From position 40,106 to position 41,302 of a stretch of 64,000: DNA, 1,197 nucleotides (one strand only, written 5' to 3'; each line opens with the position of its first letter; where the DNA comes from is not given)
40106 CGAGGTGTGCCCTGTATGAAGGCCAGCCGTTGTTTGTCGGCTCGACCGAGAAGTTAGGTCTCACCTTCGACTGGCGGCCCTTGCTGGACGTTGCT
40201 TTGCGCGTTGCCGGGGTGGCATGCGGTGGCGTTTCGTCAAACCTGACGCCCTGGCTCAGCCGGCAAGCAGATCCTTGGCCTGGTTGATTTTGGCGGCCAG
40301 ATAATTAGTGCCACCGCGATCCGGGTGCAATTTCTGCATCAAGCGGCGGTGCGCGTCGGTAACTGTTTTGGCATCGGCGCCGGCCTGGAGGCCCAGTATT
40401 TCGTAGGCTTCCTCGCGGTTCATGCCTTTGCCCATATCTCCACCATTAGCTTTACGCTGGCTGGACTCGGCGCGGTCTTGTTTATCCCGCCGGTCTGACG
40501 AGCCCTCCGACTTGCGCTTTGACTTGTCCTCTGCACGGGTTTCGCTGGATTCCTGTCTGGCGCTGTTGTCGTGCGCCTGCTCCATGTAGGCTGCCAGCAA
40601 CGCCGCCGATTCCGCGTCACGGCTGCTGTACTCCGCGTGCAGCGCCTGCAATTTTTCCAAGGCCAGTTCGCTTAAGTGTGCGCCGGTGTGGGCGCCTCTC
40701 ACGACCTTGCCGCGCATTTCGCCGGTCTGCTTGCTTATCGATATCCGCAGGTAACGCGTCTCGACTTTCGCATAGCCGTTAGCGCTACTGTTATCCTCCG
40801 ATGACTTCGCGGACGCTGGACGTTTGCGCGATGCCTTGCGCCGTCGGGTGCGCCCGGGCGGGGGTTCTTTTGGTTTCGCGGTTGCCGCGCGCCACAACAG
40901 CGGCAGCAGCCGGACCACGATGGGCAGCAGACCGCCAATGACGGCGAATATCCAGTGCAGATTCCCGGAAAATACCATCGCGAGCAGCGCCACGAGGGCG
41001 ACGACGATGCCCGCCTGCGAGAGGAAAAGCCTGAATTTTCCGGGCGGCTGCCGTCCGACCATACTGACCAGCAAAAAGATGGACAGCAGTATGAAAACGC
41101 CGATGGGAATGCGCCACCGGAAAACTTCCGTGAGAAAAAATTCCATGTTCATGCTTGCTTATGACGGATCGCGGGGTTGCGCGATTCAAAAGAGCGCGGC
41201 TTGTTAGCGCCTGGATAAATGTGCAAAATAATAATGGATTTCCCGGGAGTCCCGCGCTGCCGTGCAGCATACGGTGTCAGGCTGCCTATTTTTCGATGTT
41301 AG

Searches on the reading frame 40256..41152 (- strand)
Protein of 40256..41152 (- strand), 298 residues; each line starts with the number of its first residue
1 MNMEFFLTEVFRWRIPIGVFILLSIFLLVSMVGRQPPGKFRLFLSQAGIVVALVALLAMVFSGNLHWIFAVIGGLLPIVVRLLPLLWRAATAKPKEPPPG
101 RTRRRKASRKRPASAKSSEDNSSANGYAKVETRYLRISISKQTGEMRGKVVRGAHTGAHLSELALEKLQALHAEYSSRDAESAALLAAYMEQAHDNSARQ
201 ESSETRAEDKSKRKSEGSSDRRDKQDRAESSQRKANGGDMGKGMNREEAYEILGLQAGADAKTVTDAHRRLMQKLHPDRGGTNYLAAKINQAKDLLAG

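Call 3: search_protein_families(library=pfam, proteins=[window:40256-41152:-], max_evalue=1)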
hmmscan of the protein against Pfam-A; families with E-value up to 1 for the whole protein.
window:40256-41152:- (298 aa): 2 families
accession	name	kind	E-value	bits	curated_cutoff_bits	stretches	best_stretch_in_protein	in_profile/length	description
PF00226.36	DnaJ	-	4.5e-07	30.3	27.8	1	249-292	2-49/63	DnaJ domain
PF03656.18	Pam16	-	0.0014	19.1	30.3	1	217-295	29-106/127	Pam16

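Call 4: search_protein_families(library=padloc, proteins=[window:40256-41152:-], max_evalue=1)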
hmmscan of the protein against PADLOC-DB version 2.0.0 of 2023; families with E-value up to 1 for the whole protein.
window:40256-41152:- (298 aa): 0 families

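Call 6: search_protein_families(library=ncbifam, proteins=[window:40256-41152:-], max_evalue=1)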
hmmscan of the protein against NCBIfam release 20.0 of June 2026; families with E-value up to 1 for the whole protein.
window:40256-41152:- (298 aa): 14 families
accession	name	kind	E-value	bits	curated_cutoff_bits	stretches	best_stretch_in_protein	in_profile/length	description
NF006948.0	PRK09430.1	equivalog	2.1e-07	30.8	162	1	227-279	180-232/267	co-chaperone DjlA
NF008035.0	PRK10767.1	subfamily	0.00014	21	338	1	244-284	1-41/374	molecular chaperone DnaJ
NF037946.1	terminal_TopJ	equivalog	0.00026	19.6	300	1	250-296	8-57/810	terminal organelle assembly protein TopJ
TIGR02349.1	DnaJ_bact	equivalog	0.00033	20.2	377.2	1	250-283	3-36/354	molecular chaperone DnaJ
TIGR03835.1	termin_org_DnaJ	equivalog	0.00064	18.2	512.25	1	249-296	4-54/871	terminal organelle assembly protein TopJ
NF010885.0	PRK14292.1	equivalog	0.00096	18.2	585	1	249-291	4-46/371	chaperone protein DnaJ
NF007618.0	PRK10266.1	equivalog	0.0069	15.9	403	1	247-280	4-37/306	curved DNA-binding protein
NF010894.0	PRK14301.1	equivalog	0.014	14.4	548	1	244-284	1-41/373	chaperone protein DnaJ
NF010871.0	PRK14278.1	equivalog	0.015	14.2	502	1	248-290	4-46/378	molecular chaperone DnaJ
NF010874.0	PRK14281.1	equivalog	0.017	14.3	619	1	247-284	3-40/397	chaperone protein DnaJ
NF050028.1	CldAdptActJ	equivalog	0.03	14.8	150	1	249-279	4-34/93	cold adaptation protein ActJcold adaptation protein ActJ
NF010872.0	PRK14279.1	equivalog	0.047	12.8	556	1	248-287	10-49/394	molecular chaperone DnaJ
NF041839.1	rnfE_Methano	equivalog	0.11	12.3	350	1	19-83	44-107/203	Rnf electron transport complex subunit RnfE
NF006502.0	PRK08937.3-2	equivalog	0.2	11.1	259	1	247-280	203-236/275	adenylosuccinate lyase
